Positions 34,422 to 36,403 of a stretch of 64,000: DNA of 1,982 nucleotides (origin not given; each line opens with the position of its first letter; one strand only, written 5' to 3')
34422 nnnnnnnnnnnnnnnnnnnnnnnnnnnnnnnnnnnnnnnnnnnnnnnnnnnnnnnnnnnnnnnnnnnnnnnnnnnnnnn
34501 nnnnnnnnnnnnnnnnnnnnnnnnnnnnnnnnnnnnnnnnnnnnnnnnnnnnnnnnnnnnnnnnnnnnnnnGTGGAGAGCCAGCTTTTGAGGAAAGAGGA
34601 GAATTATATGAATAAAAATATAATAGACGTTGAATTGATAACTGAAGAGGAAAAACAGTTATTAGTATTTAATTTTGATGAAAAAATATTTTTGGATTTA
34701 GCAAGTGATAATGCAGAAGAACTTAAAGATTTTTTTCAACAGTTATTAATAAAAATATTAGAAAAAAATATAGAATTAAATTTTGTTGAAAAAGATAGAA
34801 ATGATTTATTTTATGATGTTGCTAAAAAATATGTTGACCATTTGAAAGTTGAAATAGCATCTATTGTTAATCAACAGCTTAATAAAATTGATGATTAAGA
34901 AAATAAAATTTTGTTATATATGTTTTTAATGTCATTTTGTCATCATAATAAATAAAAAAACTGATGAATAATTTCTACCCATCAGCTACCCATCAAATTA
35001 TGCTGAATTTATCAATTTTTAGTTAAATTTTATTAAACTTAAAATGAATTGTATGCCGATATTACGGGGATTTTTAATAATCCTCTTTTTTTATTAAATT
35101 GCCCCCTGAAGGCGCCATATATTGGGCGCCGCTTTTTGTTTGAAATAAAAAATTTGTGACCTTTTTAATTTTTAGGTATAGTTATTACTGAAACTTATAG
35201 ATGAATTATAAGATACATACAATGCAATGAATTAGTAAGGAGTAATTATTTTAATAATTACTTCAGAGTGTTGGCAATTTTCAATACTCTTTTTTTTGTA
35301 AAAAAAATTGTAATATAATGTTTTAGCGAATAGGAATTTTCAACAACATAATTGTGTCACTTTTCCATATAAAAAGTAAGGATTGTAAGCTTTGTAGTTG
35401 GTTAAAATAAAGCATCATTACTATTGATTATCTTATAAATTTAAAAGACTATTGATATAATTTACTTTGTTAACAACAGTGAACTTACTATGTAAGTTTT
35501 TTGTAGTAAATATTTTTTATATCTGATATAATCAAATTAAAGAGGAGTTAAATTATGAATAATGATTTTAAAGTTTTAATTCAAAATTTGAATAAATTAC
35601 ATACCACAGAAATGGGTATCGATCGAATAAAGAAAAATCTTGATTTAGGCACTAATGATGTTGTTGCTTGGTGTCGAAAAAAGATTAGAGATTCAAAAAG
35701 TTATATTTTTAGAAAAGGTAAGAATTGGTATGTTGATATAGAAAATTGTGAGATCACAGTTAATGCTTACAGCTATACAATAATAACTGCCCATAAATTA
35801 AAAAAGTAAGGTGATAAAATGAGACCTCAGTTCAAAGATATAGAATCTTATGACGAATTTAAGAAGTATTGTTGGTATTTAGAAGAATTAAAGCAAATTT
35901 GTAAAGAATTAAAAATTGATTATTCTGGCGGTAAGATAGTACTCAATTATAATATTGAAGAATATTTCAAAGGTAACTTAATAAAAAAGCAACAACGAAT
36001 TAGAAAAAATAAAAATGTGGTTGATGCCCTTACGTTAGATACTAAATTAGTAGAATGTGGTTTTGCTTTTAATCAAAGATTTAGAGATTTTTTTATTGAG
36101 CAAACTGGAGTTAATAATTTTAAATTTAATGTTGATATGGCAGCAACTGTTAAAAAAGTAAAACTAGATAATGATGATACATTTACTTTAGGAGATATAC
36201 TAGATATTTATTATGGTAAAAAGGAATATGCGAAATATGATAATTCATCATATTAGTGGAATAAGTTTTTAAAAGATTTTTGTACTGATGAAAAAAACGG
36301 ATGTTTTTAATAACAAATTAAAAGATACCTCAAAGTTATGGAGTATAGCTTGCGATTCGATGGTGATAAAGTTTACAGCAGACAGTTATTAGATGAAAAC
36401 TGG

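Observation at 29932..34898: IME cargo operon: XRE regulator, enlarged Dam methylase, PD-ExK nuclease-like protein, PHP::ABC-ATPase fusion and small acidic protein, a candidate composite or novel anti-phage system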

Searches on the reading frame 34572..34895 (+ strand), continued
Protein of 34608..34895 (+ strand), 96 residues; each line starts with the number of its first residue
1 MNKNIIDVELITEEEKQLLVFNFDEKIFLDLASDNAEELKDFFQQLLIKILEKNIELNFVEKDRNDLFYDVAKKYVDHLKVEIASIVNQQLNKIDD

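Call 86: fold_search(model_id=the predicted structure, library=viral)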
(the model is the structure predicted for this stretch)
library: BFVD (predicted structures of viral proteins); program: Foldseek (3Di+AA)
matches with E <= 10: 968; with E <= 0.001: 0
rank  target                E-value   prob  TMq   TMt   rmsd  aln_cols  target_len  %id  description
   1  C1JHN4                1.6e-02  0.90  0.37  0.14  10.9       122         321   11  Pol protein (Fragment) [Human immunodeficiency virus type 1]
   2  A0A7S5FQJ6            2.7e-02  0.66  0.27  0.32   7.6        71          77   18  Uncharacterized protein [Bacteriophage DSS3_VP1]
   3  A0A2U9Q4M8            3.0e-02  0.75  0.37  0.16  13.8       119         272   12  Gag-Pol polyprotein (Fragment) [Human immunodeficiency virus type 1]
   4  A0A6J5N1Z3            3.9e-02  0.92  0.46  0.29   5.1        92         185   14  Uncharacterized protein [uncultured Caudovirales phage]
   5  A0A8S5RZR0            4.8e-02  0.82  0.33  0.36   5.4        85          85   14  Uncharacterized protein [Myoviridae sp. ctNQV2]
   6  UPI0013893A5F         4.8e-02  0.66  0.36  0.12  14.3       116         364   13  (no name look-up for this kind of identifier)
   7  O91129                5.1e-02  0.96  0.38  0.29   4.1        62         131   11  DNA polymerase (Fragment) [Human immunodeficiency virus 2]
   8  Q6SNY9                5.1e-02  0.69  0.36  0.12   8.3       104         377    9  Pol protein (Fragment) [Small ruminant lentivirus]
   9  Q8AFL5                5.4e-02  0.63  0.36  0.08  14.7       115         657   13  Pol protein (Fragment) [Simian immunodeficiency virus]
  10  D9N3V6                5.8e-02  0.66  0.37  0.11  14.4       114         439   13  Pol protein (Fragment) [Simian immunodeficiency virus]
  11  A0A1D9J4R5            5.8e-02  0.63  0.36  0.14  14.0       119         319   13  Gag-Pol polyprotein (Fragment) [Human immunodeficiency virus type 1]
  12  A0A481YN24            5.8e-02  0.23  0.25  0.22   9.4        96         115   12  Uncharacterized protein [Pithovirus LCDPAC01]
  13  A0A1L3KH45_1          6.1e-02  0.25  0.24  0.04  12.2        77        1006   12  (no name in the UniProt tables at hand)
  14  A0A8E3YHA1            6.6e-02  0.51  0.29  0.25   6.5        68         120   10  Nonstructural protein 1 (Fragment) [Influenza D virus]
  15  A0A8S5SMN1            6.6e-02  0.51  0.28  0.21  13.5        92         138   16  Uncharacterized protein [Siphoviridae sp. ct7Qv4]
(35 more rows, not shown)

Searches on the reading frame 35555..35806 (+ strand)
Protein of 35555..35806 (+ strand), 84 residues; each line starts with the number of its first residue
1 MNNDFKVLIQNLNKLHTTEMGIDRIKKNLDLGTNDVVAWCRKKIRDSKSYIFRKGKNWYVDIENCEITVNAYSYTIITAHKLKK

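Call 3: search_protein_families(library=pfam, proteins=[window:35555-35806:+], max_evalue=0.01)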
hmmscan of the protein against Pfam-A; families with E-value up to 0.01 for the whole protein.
window:35555-35806:+ (84 aa): 1 family
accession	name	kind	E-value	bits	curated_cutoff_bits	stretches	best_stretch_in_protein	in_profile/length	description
PF12636.12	DUF3781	-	1.6e-31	108.4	27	1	10-80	2-72/72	Protein of unknown function (DUF3781)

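Call 4: search_protein_families(library=padloc, proteins=[window:35555-35806:+], max_evalue=0.01)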
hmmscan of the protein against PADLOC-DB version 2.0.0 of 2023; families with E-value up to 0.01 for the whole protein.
window:35555-35806:+ (84 aa): 0 families

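Call 5: search_protein_families(library=ncbifam, proteins=[window:35555-35806:+], max_evalue=0.01)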
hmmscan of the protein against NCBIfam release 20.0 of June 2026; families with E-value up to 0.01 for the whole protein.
window:35555-35806:+ (84 aa): 0 families

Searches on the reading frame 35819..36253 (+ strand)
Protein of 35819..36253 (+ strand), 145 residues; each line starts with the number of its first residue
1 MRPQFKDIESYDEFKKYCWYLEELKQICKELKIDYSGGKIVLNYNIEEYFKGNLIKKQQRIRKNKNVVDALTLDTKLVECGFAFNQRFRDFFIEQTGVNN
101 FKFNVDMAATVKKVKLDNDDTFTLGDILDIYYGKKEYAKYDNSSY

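Call 3: search_protein_families(library=pfam, proteins=[window:35819-36253:+], max_evalue=0.01)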
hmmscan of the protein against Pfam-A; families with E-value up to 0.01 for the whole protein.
window:35819-36253:+ (145 aa): 2 families
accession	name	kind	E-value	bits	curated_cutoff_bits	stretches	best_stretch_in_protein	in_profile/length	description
PF18953.6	SAP_new25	-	2.2e-16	59.7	26.3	1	12-60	1-49/51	SAP domain-containing new25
PF20026.4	DUF6434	-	0.0011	19.3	26.8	1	69-114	6-49/64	Domain of unknown function (DUF6434)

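Call 4: search_protein_families(library=padloc, proteins=[window:35819-36253:+], max_evalue=0.01)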
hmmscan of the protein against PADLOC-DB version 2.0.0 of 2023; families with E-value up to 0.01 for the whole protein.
window:35819-36253:+ (145 aa): 0 families

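Call 5: search_protein_families(library=ncbifam, proteins=[window:35819-36253:+], max_evalue=0.01)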
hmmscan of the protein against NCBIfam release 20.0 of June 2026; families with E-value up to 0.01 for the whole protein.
window:35819-36253:+ (145 aa): 0 families
